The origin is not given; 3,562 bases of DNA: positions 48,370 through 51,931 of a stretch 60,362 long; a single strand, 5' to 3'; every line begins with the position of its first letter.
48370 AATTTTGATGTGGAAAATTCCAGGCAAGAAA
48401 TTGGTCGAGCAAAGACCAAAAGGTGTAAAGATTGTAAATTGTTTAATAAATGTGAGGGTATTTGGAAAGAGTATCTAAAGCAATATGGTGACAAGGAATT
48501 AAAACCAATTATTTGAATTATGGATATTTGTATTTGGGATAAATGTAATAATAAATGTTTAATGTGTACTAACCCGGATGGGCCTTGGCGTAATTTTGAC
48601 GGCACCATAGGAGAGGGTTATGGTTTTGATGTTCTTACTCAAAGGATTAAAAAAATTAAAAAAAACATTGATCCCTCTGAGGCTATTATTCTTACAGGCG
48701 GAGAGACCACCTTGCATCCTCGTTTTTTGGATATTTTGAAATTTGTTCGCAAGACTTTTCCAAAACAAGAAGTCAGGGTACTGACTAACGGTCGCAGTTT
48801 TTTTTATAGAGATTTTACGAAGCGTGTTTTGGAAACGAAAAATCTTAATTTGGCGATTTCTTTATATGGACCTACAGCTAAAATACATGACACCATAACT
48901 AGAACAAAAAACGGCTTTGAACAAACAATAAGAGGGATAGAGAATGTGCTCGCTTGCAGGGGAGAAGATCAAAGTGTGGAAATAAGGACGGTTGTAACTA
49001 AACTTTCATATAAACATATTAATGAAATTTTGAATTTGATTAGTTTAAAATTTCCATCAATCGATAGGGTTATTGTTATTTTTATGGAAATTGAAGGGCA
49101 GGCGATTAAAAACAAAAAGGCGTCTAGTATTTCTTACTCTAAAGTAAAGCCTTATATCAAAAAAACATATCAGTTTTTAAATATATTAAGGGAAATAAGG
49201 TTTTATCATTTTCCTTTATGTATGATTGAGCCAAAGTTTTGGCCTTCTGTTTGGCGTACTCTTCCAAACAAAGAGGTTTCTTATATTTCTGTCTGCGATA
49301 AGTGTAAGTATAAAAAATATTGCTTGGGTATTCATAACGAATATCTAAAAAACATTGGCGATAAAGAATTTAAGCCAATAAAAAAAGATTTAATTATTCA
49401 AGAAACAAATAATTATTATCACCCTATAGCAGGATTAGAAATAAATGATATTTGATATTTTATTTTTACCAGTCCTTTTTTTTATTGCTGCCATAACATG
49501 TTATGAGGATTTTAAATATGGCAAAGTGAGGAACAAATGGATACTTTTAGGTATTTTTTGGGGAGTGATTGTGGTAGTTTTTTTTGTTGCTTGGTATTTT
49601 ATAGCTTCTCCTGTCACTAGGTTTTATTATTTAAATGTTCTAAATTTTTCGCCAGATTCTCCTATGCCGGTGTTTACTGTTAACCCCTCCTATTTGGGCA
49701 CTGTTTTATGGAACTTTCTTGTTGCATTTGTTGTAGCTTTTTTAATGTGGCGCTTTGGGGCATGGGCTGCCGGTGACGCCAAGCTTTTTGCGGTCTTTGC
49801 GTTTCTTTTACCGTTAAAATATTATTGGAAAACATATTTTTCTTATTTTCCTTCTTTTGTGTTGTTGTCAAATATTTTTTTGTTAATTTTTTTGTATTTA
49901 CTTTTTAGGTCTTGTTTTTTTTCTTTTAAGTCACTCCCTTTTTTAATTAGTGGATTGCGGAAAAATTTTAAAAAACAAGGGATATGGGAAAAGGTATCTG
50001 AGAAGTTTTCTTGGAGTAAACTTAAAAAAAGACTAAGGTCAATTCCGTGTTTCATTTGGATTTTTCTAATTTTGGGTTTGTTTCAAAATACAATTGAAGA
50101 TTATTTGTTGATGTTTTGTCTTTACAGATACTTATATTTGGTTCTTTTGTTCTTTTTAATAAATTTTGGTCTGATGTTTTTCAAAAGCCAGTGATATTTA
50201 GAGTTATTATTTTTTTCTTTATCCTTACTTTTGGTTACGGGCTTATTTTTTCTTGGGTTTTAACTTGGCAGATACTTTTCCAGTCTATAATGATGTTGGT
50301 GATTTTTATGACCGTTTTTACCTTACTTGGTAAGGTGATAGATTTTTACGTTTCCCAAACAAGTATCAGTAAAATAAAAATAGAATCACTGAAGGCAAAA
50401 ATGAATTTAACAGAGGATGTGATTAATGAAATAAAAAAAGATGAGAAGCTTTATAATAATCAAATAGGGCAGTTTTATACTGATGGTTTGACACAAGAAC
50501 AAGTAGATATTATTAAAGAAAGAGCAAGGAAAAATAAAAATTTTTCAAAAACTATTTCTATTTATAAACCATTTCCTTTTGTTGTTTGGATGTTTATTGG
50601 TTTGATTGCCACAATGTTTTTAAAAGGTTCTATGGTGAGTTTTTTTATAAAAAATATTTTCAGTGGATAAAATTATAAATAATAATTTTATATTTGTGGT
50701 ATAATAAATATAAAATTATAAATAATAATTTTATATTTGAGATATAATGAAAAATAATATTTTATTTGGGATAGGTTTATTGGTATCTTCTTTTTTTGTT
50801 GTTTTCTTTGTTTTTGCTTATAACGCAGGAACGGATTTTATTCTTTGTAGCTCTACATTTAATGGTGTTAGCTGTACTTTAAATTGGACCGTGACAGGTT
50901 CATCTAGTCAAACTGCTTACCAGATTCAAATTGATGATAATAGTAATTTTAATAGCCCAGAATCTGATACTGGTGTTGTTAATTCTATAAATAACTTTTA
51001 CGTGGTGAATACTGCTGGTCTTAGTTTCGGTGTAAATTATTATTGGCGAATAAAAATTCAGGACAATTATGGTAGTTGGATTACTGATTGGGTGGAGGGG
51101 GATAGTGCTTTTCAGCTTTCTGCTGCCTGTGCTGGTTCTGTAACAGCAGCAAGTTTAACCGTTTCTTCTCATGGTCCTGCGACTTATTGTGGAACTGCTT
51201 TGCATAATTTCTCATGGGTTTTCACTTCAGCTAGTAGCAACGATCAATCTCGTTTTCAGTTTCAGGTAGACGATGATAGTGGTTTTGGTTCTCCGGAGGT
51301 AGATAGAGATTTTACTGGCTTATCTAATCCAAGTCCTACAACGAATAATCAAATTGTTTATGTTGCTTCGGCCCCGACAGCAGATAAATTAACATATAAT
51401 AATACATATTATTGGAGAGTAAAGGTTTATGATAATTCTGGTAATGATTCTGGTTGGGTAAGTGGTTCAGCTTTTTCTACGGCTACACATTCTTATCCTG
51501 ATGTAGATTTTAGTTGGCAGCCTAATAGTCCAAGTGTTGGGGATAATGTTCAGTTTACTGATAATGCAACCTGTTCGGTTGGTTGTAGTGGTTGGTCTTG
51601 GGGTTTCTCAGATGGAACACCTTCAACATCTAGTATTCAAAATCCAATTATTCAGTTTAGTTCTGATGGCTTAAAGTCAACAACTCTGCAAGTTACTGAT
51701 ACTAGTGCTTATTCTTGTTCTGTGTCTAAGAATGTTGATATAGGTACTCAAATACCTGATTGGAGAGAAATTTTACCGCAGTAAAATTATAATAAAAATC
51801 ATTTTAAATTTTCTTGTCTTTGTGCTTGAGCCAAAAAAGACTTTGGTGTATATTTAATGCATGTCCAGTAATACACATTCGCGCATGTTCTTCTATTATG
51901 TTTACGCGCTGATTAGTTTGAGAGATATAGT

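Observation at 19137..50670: A ~31-kb locus with 12 radical SAM genes (13 domains), plus an outlying paralog at 15295, built around a His-Gly-Ser repeat protein: candidate undescribed maturation/biosynthetic system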

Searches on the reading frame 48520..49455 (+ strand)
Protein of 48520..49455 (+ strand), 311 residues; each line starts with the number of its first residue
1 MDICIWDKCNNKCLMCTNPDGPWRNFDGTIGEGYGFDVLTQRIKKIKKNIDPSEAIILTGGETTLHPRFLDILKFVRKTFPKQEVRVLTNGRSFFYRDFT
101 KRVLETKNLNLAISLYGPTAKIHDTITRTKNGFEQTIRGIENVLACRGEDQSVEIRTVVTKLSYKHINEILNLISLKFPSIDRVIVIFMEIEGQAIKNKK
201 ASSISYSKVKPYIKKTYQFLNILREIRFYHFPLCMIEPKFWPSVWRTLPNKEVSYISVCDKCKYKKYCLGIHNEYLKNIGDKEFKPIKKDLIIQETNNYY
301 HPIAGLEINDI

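Call 6: search_protein_families(library=pfam, proteins=[window:48520-49452:+], max_evalue=0.01)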
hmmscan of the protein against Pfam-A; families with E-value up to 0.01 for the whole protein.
window:48520-49452:+ (311 aa): 2 families
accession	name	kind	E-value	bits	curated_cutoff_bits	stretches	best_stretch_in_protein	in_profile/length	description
PF04055.27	Radical_SAM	-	1.5e-15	58.2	29.5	1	5-174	3-166/166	Radical SAM superfamily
PF13353.11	Fer4_12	-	0.0014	19.4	22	1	8-94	14-94/137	4Fe-4S single cluster domain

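Call 10: search_protein_families(library=ncbifam, proteins=[window:48520-49452:+], max_evalue=0.01)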
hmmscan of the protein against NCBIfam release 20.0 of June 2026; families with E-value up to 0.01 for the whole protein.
window:48520-49452:+ (311 aa): 36 families (the best 25 are shown)
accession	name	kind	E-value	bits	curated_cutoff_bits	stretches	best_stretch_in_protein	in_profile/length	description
TIGR03977.1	rSAM_pair_HxsC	equivalog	2.8e-53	180.7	267.9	1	5-272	31-289/292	His-Xaa-Ser system radical SAM maturase HxsC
NF038332.1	rSAM_rare_HxsC4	exception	3e-29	102.2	500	2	3-196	18-201/335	radical SAM protein HxsC4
TIGR04251.1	SCM_rSAM_ScmF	equivalog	1.8e-13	50.6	400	1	43-152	42-150/353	SynChlorMet cassette radical SAM/SPASM protein ScmF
TIGR04545.1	rSAM_ahbD_hemeb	equivalog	1.3e-11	44.6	500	1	54-210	48-198/339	heme b synthase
TIGR04053.2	TIGR04053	equivalog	2.8e-11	43.3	395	1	43-215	47-212/366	TIGR04053 family radical SAM/SPASM domain-containing protein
TIGR02666.1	moaA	equivalog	4e-11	42.5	284.05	1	3-220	14-223/336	GTP 3',8-cyclase MoaA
TIGR04054.1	rSAM_NirJ1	equivalog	1e-10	40.8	650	1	9-194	46-215/387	putative heme d1 biosynthesis radical SAM protein NirJ1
TIGR04317.1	W_rSAM_matur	equivalog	1.8e-10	40.5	380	1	5-186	10-181/349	tungsten cofactor oxidoreductase radical SAM maturase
TIGR04051.1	rSAM_NirJ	equivalog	3.8e-10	39.3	515.45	1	8-203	11-190/354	heme d1 biosynthesis radical SAM protein NirJ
TIGR04133.1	rSAM_w_lipo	hypoth_equivalog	1.5e-09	37.3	425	1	8-217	33-232/350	TIGR04133 family radical SAM/SPASM protein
NF050035.1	rSAM_WgK_link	exception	3.1e-09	36.3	650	1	1-177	11-171/367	radical SAM/SPASM peptide maturase WgkB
NF049973.1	radical_Rv1681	equivalog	5.5e-09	35.4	380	1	52-172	118-232/326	Rv1681 family radical SAM protein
TIGR02668.1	moaA_archaeal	equivalog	1.4e-08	34.1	325.25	1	3-215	14-212/303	GTP 3',8-cyclase MoaA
NF001199.0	PRK00164.2-1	equivalog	3e-08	33.1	231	1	3-208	16-208/308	GTP 3',8-cyclase MoaA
TIGR04055.1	rSAM_NirJ2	equivalog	4.6e-08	33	500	1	40-207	31-194/326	putative heme d1 biosynthesis radical SAM protein NirJ2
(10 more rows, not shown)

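Call 46: search_protein_families(library=padloc, proteins=[window:48520-49452:+], max_evalue=0.001)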
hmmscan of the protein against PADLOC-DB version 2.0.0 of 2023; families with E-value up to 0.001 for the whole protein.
window:48520-49452:+ (311 aa): 2 families
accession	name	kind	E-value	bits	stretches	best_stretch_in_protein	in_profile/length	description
PDLC02903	pVip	-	4.4e-11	40.7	1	4-172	5-159/257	Viperins not associated with kinases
PDLC02904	pVip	-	2.6e-08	31.7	1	5-185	9-173/262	Viperins associated with kinases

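Call 49: search_solved_structures(query=window:48520-49452:+, max_evalue=0.001)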
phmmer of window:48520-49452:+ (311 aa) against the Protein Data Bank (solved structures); distinct sequences matched with E-value up to 0.001: 0.

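Call 75: find_encoding_contigs(protein=window:48520-49455:+, flank=3000, max_places=6)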
Protein window:48520-49455:+ (311 aa): 3 contigs read that carry it; 2 places shown.
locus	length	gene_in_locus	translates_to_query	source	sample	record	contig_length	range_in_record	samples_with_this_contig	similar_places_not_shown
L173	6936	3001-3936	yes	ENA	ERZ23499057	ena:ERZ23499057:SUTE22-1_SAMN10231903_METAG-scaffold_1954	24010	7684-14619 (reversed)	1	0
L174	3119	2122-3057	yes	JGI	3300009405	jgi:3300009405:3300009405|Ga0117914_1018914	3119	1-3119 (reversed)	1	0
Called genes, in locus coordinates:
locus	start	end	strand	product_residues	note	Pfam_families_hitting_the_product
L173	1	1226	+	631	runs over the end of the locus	PF04055:Radical_SAM, PF13353:Fer4_12 (faint), PF04055:Radical_SAM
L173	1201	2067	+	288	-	PF04055:Radical_SAM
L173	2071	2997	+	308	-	PF04055:Radical_SAM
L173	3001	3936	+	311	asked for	PF04055:Radical_SAM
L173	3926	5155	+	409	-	PF01478:Peptidase_A24 (weak)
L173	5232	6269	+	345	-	PF25788:Ig_Rha78A_N, PF18911:PKD_4 (weak)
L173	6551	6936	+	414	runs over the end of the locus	PF03979:Sigma70_r1_1, PF00140:Sigma70_r1_2, PF04542:Sigma70_r2, PF04539:Sigma70_r3, PF04545:Sigma70_r4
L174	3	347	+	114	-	?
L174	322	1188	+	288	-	PF04055:Radical_SAM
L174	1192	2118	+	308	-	PF04055:Radical_SAM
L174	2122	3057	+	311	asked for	PF04055:Radical_SAM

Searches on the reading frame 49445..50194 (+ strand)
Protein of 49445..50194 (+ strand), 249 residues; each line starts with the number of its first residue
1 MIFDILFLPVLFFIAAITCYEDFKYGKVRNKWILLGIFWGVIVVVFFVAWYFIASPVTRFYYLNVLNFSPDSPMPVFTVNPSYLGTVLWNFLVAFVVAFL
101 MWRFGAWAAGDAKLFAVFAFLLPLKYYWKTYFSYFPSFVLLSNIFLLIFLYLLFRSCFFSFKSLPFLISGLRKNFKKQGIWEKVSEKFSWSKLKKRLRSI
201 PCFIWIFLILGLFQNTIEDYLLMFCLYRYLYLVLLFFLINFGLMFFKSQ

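Call 45: search_protein_families(library=pfam, proteins=[window:49445-50191:+], max_evalue=1)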
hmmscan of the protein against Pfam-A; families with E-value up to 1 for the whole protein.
window:49445-50191:+ (249 aa): 1 family
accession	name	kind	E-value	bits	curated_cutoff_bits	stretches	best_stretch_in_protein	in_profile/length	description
PF01478.23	Peptidase_A24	-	4.7e-06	27.4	26.5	1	10-149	2-102/104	Type IV leader peptidase family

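Call 46: search_protein_families(library=padloc, proteins=[window:49445-50191:+], max_evalue=0.001)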
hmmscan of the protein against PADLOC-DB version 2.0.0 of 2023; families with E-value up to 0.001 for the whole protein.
window:49445-50191:+ (249 aa): 0 families

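Call 58: search_protein_families(library=ncbifam, proteins=[window:49445-50191:+], max_evalue=1)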
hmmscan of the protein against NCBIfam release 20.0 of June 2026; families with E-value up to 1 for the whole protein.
window:49445-50191:+ (249 aa): 0 families

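Call 74: find_encoding_contigs(protein=window:49445-50194:+, flank=3000, max_places=6)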
Protein window:49445-50194:+ (249 aa): no gene with exactly this product is on record in the collection.

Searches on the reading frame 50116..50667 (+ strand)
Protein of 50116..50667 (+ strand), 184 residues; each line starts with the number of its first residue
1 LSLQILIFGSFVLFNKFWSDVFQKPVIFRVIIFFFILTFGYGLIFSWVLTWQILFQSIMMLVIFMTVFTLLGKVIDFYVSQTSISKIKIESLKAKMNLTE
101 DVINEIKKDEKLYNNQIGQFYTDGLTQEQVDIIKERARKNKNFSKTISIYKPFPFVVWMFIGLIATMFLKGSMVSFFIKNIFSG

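Call 45: search_protein_families(library=pfam, proteins=[window:50116-50667:+], max_evalue=1)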
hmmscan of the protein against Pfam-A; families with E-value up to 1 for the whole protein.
window:50116-50667:+ (184 aa): 5 families
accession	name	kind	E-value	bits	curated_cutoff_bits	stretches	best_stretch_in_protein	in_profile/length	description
PF11872.13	DUF3392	-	0.0067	17.1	31.3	1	19-74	42-101/105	Protein of unknown function (DUF3392)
PF21103.3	PH1_SSRP1-like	-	0.022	15.1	27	1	62-140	21-101/130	SSRP1 PH domain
PF04127.22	DFP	-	0.15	12.2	22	1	61-113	79-135/186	DNA/pantothenate metabolism flavoprotein C-terminal domain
PF16699.10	CSTF1_dimer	-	0.22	11.7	26.6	1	104-127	1-24/57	Cleavage stimulation factor subunit 1, dimerisation domain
PF06819.16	Arc_PepC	-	0.3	11.7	23.4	0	111-141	73-103/110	Archaeal Peptidase A24 C-terminal Domain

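Call 58: search_protein_families(library=ncbifam, proteins=[window:50116-50667:+], max_evalue=1)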
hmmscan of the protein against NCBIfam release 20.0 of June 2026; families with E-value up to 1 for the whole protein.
window:50116-50667:+ (184 aa): 0 families

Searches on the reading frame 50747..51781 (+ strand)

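Call 45: search_protein_families(library=pfam, proteins=[window:50747-51781:+], max_evalue=1)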
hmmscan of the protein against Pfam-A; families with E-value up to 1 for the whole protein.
window:50747-51781:+ (345 aa): 3 families
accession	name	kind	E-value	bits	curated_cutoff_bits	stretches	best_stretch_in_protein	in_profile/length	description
PF25788.1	Ig_Rha78A_N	-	6.8e-18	65.3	27.4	2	137-246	4-102/105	Rha78A-like, N-terminal immunoglobulin domain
PF18911.6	PKD_4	-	1.1e-05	25.8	27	1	253-327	6-78/85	PKD domain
PF06051.17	DUF928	-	0.014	15.6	26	1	194-238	67-108/184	Domain of Unknown Function (DUF928)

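Call 58: search_protein_families(library=ncbifam, proteins=[window:50747-51781:+], max_evalue=1)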
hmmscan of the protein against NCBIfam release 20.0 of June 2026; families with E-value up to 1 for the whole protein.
window:50747-51781:+ (345 aa): 1 family
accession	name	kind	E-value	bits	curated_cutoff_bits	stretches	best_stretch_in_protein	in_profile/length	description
NF041572.1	rhamnosid_Flavobac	equivalog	2.2e-07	29.4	1800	2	131-246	23-133/946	alpha-L-rhamnosidase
